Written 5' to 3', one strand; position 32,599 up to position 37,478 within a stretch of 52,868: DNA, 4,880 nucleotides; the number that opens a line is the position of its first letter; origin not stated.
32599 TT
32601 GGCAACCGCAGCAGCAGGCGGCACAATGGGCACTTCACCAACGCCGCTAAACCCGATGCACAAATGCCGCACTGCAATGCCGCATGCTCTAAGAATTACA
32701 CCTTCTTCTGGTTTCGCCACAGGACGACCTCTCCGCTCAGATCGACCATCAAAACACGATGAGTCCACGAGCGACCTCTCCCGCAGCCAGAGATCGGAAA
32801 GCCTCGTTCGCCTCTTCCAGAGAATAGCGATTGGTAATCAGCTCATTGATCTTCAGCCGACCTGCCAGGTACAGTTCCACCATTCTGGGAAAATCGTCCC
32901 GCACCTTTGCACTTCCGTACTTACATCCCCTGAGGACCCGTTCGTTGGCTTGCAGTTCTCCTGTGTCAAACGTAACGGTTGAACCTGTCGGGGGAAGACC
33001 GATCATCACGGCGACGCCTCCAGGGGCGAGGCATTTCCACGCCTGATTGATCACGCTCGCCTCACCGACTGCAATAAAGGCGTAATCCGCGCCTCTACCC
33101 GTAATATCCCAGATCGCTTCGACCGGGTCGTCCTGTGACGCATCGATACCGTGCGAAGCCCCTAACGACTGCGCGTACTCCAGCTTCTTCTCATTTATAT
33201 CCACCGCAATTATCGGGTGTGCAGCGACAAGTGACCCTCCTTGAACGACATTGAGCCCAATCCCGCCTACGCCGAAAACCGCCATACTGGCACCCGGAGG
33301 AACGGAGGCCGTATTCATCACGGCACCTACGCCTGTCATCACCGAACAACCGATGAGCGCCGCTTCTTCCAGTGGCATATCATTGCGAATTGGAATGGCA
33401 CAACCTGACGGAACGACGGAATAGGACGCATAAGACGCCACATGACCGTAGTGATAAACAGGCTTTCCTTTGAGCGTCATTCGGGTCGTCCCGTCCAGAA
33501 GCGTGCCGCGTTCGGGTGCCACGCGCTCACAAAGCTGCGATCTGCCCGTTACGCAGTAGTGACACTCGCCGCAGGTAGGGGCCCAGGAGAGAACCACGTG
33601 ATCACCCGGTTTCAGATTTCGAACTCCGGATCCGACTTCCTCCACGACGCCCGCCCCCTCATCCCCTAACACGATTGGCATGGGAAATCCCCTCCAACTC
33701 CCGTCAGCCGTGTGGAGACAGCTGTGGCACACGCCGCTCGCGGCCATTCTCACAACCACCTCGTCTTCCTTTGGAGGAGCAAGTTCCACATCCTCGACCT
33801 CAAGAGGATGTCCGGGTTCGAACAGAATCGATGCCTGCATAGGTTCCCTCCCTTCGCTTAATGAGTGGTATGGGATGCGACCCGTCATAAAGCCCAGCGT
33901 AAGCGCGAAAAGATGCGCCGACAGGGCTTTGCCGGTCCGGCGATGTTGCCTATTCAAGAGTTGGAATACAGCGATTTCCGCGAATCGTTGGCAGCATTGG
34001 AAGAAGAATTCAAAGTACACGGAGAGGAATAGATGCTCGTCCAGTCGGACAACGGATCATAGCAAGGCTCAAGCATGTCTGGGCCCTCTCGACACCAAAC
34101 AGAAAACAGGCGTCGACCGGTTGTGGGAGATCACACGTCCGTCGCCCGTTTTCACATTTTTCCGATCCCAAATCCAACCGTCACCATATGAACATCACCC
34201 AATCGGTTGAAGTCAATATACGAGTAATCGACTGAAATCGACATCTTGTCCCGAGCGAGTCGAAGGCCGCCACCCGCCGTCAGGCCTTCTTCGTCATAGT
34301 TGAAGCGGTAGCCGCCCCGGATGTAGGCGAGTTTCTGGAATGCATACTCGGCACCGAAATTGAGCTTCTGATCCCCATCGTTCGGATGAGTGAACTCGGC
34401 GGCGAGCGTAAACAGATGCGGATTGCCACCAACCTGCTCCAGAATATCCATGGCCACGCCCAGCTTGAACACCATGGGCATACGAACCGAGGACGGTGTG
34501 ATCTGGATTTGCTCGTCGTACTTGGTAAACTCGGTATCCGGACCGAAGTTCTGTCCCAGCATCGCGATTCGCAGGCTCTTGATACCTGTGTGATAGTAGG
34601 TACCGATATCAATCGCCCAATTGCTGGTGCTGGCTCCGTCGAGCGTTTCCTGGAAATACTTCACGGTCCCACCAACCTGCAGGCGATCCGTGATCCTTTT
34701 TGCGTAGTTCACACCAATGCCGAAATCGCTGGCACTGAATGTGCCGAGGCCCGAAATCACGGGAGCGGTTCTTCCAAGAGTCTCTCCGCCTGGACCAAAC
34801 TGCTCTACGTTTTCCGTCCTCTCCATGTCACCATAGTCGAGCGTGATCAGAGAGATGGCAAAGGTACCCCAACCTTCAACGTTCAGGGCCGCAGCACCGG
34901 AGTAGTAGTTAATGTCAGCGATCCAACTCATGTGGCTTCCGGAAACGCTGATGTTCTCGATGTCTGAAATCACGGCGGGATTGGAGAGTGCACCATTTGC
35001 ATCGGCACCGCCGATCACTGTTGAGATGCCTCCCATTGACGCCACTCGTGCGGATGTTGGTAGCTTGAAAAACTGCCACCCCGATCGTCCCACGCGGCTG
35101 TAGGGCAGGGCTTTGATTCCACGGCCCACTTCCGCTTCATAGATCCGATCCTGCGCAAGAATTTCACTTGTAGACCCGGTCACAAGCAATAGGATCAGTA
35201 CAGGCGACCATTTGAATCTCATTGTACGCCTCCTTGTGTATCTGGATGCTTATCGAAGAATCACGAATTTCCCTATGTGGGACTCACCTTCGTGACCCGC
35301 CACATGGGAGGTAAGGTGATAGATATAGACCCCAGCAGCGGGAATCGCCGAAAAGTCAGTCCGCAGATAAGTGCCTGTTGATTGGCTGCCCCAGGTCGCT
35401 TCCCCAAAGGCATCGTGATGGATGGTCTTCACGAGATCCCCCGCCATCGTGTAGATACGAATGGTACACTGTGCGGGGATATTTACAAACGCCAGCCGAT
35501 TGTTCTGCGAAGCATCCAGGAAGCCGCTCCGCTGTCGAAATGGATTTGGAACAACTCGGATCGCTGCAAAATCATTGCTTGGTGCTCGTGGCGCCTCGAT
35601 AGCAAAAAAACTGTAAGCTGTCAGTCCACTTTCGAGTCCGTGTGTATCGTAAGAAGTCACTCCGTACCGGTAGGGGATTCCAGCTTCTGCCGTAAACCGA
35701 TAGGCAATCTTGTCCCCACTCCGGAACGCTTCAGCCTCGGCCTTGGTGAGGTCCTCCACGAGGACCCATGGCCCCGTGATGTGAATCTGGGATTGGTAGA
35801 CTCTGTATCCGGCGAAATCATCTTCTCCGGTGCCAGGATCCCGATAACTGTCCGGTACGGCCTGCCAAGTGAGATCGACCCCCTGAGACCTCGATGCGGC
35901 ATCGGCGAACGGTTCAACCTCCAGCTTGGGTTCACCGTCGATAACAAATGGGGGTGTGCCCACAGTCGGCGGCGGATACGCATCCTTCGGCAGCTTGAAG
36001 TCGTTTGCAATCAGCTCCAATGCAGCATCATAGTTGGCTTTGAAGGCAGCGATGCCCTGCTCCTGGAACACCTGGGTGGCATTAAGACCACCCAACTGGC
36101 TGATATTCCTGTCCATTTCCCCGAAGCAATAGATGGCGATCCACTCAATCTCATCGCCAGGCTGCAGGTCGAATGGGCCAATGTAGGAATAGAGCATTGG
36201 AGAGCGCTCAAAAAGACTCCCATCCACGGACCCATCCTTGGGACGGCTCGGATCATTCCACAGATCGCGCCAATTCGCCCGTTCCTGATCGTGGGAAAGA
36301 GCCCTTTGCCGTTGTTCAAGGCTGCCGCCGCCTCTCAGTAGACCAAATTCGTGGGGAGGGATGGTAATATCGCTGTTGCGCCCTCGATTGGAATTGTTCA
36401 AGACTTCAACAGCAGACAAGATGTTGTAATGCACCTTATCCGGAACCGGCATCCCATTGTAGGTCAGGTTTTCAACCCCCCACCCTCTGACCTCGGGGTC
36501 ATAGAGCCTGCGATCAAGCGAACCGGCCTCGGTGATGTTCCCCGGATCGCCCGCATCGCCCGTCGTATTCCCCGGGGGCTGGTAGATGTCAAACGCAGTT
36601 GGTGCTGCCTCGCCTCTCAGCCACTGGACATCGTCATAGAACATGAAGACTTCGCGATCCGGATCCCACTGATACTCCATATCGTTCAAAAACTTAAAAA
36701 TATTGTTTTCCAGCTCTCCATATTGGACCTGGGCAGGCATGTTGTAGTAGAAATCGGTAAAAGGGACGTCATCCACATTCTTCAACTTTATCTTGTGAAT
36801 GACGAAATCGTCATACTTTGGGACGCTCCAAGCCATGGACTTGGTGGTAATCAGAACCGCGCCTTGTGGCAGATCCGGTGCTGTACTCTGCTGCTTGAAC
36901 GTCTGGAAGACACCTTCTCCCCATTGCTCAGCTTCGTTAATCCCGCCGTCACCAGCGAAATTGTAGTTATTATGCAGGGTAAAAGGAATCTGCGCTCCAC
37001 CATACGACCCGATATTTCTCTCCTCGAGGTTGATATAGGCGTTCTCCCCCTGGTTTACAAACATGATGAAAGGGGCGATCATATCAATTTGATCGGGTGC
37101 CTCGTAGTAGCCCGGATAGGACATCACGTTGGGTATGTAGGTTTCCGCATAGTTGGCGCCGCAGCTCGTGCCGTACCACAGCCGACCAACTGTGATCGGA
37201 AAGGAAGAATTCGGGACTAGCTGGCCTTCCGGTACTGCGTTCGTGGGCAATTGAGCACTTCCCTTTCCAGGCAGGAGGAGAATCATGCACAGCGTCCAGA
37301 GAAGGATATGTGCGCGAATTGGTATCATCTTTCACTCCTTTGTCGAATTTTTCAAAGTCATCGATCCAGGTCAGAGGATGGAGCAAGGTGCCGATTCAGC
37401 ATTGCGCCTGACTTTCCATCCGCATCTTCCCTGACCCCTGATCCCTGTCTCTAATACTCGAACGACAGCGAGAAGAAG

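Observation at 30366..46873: Four copies of one divergent-promoter + lysR-5'-stub cassette head three catabolic operons, with only one lysR intact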

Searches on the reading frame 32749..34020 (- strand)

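Call 8: search_protein_families(library=pfam, proteins=[window:32749-34020:-], max_evalue=0.00001)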
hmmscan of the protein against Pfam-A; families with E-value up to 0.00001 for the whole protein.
window:32749-34020:- (423 aa): 4 families
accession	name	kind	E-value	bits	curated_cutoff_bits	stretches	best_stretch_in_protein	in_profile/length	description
PF00107.32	ADH_zinc_N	-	5.6e-26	91.5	31.8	1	253-384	1-127/129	Zinc-binding dehydrogenase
PF08240.17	ADH_N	-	1.8e-24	86.4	23.5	1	85-211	2-102/104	Alcohol dehydrogenase GroES-like domain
PF13602.12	ADH_zinc_N_2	-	4.8e-11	44.1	27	1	286-416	1-128/134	Zinc-binding dehydrogenase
PF16912.11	Glu_dehyd_C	-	7.4e-10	39.1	34.9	1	244-409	32-199/211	Glucose dehydrogenase C-terminus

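Call 52: search_protein_families(library=ncbifam, proteins=[window:32749-33840:-], max_evalue=0.00001)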
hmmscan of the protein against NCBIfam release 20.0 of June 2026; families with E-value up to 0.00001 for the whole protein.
window:32749-33840:- (363 aa): 21 families
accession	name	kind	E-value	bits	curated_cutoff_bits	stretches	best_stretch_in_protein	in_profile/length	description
TIGR03989.1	Rxyl_3153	subfamily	9.5e-102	341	440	1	2-363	3-370/370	NDMA-dependent alcohol dehydrogenase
TIGR02818.1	adh_III_F_hyde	equivalog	1.7e-94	317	543.95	1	2-362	3-367/368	S-(hydroxymethyl)glutathione dehydrogenase/class III alcohol dehydrogenase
TIGR03451.1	mycoS_dep_FDH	equivalog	1.8e-78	263.9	512.9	1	5-362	6-357/358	S-(hydroxymethyl)mycothiol dehydrogenase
NF006940.0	PRK09422.1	equivalog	3.1e-43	148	344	1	8-356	7-327/338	alcohol dehydrogenase AdhP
NF041097.1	keto_inos_dh_IolM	equivalog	1.3e-40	139.3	450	1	13-360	40-386/389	scyllo-inosose 3-dehydrogenase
TIGR00692.1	tdh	equivalog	8e-35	120.4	458.35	1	12-358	10-335/340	L-threonine 3-dehydrogenase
NF003808.0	PRK05396.1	equivalog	2.4e-34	118.7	380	1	8-358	8-335/341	L-threonine 3-dehydrogenase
NF010344.0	PRK13771.1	subfamily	1.6e-29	103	349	1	1-353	1-322/334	putative alcohol dehydrogenase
TIGR03366.1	HpnZ_proposed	hypoth_equivalog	1.9e-28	99.6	328.1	1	24-290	4-262/315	putative phosphonate catabolism associated alcohol dehydrogenase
NF007489.0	PRK10083.1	equivalog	7.2e-28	97.5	376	1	4-349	3-321/339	Zn-dependent oxidoreductase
NF047908.1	AldhRedAhr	equivalog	3e-27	95.4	470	1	8-356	11-327/335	NADPH-dependent aldehyde reductase Ahr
TIGR02824.1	quinone_pig3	subfamily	1.7e-25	89.7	296.8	2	134-357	91-318/325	putative NAD(P)H quinone oxidoreductase, PIG3 family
TIGR03201.1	dearomat_had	equivalog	1.2e-23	83.8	338.65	1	7-361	5-346/349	6-hydroxycyclohex-1-ene-1-carbonyl-CoA dehydrogenase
NF007375.0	PRK09880.1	equivalog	1.9e-23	82.8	469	1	24-351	26-330/344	L-idonate 5-dehydrogenase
TIGR02822.1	adh_fam_2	subfamily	1.6e-22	80.1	283.5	1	12-357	14-323/329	zinc-binding alcohol dehydrogenase family protein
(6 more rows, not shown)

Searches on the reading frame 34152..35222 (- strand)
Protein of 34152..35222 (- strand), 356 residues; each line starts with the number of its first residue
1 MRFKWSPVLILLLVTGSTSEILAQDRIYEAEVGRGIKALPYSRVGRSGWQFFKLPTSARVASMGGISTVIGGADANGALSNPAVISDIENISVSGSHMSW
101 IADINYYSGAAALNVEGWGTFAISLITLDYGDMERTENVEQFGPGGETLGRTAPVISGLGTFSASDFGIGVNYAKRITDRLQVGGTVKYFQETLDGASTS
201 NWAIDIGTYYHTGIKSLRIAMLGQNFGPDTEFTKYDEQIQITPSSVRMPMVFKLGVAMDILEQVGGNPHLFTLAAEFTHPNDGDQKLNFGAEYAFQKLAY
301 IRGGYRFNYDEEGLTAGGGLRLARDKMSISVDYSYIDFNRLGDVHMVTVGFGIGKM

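Call 9: search_protein_families(library=pfam, proteins=[window:34152-35222:-], max_evalue=0.00001)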
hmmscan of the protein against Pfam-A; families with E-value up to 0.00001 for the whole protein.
window:34152-35222:- (356 aa): 0 families

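Call 52: search_protein_families(library=ncbifam, proteins=[window:34152-35222:-], max_evalue=0.00001)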
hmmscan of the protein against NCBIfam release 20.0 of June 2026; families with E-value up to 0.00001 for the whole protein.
window:34152-35222:- (356 aa): 4 families
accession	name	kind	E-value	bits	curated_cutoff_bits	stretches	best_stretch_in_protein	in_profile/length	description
NF033709.1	PorV_fam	subfamily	4.8e-51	174.3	90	1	48-352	3-325/326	PorV/PorQ family protein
NF033711.1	T9SS_PorQ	equivalog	1.5e-32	113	220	1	45-250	22-209/335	type IX secretion system protein PorQ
NF033710.1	T9SS_OM_PorV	equivalog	2.1e-11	43.6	250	1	43-252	20-229/367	type IX secretion system outer membrane channel protein PorV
NF052325.1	PorVQ2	equivalog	7.4e-06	25.1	325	0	50-213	28-187/354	putative type IX sorting system protein PorV2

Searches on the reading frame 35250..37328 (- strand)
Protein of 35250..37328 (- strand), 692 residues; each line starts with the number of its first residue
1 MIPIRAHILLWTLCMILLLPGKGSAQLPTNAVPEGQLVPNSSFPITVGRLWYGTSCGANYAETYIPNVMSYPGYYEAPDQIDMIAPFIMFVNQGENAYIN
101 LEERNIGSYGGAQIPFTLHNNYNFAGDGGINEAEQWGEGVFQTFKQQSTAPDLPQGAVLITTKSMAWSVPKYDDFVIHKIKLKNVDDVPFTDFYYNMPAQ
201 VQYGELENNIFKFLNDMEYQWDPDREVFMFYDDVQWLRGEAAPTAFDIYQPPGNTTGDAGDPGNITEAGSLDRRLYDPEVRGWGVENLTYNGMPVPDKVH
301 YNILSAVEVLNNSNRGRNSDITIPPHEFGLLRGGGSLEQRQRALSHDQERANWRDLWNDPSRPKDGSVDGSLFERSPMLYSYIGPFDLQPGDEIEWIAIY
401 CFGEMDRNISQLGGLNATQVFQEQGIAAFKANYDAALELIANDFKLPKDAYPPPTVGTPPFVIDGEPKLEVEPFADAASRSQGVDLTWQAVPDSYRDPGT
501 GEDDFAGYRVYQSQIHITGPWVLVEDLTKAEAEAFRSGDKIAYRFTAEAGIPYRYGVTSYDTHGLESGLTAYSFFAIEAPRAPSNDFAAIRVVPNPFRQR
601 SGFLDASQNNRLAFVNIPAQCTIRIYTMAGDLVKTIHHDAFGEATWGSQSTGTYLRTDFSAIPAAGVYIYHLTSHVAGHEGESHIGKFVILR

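Call 9: search_protein_families(library=pfam, proteins=[window:35250-37328:-], max_evalue=0.00001)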
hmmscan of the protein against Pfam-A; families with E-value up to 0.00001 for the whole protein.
window:35250-37328:- (692 aa): 0 families

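Call 52: search_protein_families(library=ncbifam, proteins=[window:35250-37328:-], max_evalue=0.00001)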
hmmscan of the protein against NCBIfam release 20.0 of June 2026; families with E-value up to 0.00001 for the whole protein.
window:35250-37328:- (692 aa): 1 family
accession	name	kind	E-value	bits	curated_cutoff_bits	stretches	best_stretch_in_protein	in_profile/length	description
NF033707.1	T9SS_sortase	equivalog_domain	1.4e-06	26.3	420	1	588-691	997-1095/1095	type IX secretion system sortase PorU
